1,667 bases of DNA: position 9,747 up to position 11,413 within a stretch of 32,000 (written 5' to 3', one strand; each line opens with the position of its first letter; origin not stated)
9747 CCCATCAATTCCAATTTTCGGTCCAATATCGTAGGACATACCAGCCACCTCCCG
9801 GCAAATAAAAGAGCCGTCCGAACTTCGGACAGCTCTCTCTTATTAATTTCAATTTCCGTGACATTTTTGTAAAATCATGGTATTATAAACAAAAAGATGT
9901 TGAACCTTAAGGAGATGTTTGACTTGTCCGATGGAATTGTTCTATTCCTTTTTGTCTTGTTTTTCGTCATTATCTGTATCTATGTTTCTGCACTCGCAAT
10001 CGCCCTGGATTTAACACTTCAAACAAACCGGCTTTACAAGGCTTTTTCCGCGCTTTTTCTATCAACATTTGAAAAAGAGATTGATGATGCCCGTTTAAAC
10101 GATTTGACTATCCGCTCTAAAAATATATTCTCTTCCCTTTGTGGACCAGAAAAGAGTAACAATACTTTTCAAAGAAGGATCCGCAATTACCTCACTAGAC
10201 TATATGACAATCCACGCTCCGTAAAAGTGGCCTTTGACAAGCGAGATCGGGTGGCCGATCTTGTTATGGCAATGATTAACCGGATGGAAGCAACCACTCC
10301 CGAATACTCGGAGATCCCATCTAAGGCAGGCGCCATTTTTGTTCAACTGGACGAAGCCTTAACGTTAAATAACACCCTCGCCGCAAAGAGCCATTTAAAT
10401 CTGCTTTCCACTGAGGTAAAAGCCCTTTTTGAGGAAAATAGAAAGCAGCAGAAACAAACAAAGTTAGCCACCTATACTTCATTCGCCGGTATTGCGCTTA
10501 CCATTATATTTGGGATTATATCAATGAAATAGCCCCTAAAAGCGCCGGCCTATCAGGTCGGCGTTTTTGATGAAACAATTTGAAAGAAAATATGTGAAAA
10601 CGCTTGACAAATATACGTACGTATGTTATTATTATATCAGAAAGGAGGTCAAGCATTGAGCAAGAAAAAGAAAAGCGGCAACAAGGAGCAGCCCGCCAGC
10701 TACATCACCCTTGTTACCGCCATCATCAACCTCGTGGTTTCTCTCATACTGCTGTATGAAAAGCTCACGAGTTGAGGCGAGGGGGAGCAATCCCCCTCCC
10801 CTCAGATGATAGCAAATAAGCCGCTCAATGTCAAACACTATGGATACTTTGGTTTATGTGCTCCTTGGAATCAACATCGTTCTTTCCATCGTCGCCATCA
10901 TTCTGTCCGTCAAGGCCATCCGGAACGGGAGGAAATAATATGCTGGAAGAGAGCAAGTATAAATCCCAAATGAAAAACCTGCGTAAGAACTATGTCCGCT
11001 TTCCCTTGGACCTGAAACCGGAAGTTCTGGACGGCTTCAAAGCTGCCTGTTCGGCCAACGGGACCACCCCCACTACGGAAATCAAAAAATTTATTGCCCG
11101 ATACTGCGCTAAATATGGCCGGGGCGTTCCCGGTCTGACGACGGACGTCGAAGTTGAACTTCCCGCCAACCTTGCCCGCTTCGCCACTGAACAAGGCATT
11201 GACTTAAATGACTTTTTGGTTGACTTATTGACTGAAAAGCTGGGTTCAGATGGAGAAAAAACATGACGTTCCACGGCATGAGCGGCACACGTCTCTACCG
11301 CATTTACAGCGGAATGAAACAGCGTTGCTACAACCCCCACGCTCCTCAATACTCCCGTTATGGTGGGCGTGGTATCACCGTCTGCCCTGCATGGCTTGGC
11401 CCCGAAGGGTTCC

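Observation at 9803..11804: Opposite-strand, AT-rich accessory island splitting the tail chaperone from the tape measure gene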

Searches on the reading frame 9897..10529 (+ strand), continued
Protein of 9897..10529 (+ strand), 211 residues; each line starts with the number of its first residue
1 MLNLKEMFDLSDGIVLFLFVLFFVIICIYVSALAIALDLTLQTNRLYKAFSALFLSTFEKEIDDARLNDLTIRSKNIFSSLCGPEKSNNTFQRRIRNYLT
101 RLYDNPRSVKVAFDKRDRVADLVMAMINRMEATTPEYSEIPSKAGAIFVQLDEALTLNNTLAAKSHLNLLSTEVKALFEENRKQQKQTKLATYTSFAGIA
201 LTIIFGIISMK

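Call 86: search_dna_similar(query=window:9897-10529:+, collection=phages, mode=protein, max_evalue=0.01, max_rows=15)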
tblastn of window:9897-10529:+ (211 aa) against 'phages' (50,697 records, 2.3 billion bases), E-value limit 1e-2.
No match.

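Call 113: search_solved_structures(query=A2, max_evalue=10, show_alignments=2)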
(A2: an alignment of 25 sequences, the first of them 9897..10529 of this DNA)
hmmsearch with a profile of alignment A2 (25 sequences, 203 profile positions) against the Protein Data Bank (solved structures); distinct sequences matched with E-value up to 10: 21.
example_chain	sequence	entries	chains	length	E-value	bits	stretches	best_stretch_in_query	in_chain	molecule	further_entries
7saf_A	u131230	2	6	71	0.028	17.5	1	36-97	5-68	General control transcription factor GCN4/M protein chimera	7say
6gy6_A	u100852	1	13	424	0.066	16.2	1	28-147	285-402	XaxA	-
4i5s_A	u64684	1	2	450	0.087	15.9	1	6-90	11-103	Putative histidine kinase CovS; VicK-like protein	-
9dm3_A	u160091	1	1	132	0.14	15.2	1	129-177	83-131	naphthalenediimide binding protein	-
6w6x_A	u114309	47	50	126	0.14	15.2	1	132-173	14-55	De novo designed ABLE protein | De novo designed ABLE | D-ABLE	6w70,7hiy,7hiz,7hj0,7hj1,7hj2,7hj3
6x8n_A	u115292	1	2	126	0.16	15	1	132-173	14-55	De novo designed ABLE protein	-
9cte_A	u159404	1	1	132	0.27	14.2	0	130-177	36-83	De novo protein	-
8g4k_A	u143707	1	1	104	0.36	13.8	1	136-165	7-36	5HCS_TGFBR2_1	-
7jrq_A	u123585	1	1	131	0.38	13.8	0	130-172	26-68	MPP1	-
3mx9_A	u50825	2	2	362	0.38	13.8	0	113-145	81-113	Protein scV3V2(G19S) | scV3V2(G19S)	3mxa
2r5s_A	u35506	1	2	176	0.42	13.6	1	134-168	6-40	Uncharacterized protein VP0806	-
8tcb_C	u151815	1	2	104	0.48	13.4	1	54-114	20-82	M protein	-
9tau_A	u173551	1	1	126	0.6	13.1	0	132-171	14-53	De novo photoenzyme variant ABLE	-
2xe0_A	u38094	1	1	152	0.99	12.4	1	110-145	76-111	I-CREI V2V3 VARIANT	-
8oyx_A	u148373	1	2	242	1.1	12.3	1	51-123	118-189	De novo designed soluble GPCR-like protein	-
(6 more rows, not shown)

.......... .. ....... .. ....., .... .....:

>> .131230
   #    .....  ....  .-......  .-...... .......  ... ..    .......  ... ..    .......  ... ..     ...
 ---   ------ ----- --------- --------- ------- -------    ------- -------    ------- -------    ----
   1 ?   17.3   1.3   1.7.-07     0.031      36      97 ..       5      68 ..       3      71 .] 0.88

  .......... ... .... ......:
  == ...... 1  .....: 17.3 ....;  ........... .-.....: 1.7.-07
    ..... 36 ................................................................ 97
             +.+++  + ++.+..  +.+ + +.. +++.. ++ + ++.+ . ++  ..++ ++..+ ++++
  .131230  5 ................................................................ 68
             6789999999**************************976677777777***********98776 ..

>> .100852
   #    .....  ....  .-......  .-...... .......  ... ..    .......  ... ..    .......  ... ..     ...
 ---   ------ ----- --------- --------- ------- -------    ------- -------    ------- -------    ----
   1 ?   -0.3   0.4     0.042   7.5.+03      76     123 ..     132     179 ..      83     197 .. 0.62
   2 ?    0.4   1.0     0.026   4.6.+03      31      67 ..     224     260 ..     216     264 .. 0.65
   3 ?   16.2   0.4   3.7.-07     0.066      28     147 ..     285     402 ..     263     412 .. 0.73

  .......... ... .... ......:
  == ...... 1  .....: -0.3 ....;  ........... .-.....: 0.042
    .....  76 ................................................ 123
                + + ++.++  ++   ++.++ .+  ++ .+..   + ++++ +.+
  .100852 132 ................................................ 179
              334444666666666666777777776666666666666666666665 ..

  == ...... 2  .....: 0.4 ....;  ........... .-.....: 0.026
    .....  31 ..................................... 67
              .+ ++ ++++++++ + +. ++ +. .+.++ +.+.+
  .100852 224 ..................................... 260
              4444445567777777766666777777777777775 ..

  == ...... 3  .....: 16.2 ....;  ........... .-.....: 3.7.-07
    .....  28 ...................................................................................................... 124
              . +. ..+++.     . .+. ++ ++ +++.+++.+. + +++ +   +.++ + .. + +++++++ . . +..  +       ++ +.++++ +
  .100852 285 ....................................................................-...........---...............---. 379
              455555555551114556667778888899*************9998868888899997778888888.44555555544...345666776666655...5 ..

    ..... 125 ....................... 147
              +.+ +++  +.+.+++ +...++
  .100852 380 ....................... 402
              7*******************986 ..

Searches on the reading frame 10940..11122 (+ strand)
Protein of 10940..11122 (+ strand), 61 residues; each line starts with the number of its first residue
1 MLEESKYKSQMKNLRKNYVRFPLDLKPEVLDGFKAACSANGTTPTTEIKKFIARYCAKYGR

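Call 106: search_protein_families(library=pfam, max_evalue=5, proteins=[window:10940-11122:+])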
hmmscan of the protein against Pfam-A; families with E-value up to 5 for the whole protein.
seq(61 aa): 1 family
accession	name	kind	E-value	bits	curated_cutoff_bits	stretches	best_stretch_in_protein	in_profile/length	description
PF09274.16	ParG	-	0.063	13.9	21.4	1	26-53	42-69/76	ParG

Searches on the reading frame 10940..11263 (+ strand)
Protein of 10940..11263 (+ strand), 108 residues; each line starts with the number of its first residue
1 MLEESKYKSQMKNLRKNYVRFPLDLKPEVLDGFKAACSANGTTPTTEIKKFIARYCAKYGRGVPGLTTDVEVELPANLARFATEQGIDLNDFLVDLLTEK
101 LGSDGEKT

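Call 7: search_protein_families(library=pfam, max_evalue=0.1, proteins=[window:10940-11263:+])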
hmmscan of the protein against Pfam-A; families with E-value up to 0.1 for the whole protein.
window:10940-11263:+ (108 aa): 0 families

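Call 8: search_protein_families(library=phrogs, max_evalue=0.1, proteins=[window:10940-11263:+])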
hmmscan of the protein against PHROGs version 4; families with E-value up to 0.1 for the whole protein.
window:10940-11263:+ (108 aa): 3 families
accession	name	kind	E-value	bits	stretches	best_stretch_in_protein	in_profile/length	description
phrog_582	-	transcription regulation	5.5e-05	24.4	0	10-58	49-97/105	Arc-like repressor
phrog_19878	-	unknown function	0.0086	17.5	1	22-60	6-44/65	-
phrog_35883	-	unknown function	0.061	14.7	1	19-61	7-49/76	-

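Call 11: search_protein_families(library=padloc, max_evalue=1, proteins=[window:10940-11263:+])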
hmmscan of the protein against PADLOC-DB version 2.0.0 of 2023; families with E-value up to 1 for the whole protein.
window:10940-11263:+ (108 aa): 0 families

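Call 12: search_protein_families(library=ncbifam, max_evalue=1, proteins=[window:10940-11263:+])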
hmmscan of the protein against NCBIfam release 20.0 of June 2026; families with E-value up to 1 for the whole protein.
window:10940-11263:+ (108 aa): 0 families

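Call 34: search_solved_structures(query=window:10940-11263:+, max_evalue=10, show_alignments=2)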
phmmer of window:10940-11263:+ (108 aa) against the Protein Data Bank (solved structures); distinct sequences matched with E-value up to 10: 3.
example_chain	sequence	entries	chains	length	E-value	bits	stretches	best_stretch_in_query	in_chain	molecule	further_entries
4h04_A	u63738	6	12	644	0.42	14.1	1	6-61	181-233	Lacto-N-biosidase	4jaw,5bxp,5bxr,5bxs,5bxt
1i9s_A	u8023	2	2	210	1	12.9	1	23-64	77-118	MRNA CAPPING ENZYME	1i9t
5odc_C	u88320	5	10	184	1.4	12.5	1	18-96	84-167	Heterodisulfide reductase, subunit C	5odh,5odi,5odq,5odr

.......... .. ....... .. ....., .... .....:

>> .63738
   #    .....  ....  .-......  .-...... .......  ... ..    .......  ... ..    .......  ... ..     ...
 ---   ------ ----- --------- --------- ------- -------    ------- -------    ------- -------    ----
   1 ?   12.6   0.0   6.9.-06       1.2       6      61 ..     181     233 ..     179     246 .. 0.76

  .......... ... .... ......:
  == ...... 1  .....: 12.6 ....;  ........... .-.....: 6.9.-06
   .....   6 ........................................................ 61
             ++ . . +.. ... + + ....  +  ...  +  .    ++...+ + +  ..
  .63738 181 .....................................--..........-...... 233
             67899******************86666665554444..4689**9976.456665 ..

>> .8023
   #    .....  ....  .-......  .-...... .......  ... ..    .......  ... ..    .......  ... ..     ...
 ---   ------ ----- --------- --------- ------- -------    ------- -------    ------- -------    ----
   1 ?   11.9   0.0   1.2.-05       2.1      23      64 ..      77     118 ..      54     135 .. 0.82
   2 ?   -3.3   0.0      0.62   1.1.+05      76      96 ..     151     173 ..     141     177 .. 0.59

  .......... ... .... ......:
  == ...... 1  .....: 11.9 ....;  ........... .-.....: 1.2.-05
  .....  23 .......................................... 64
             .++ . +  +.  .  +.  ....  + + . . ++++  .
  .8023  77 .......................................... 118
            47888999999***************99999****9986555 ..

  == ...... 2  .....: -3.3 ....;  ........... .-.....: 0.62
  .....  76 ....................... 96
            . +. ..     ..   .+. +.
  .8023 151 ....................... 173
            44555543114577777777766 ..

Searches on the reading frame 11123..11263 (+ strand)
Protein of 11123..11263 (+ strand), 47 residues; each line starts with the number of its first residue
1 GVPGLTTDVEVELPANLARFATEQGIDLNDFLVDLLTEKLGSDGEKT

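Call 106: search_protein_families(library=pfam, max_evalue=5, proteins=[window:11123-11263:+])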
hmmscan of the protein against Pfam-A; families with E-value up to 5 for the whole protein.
seq(47 aa): 1 family
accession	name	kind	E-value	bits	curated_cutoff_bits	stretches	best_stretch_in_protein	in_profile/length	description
PF05534.18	HicB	-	0.057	13.8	21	1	12-36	27-51/51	HicB family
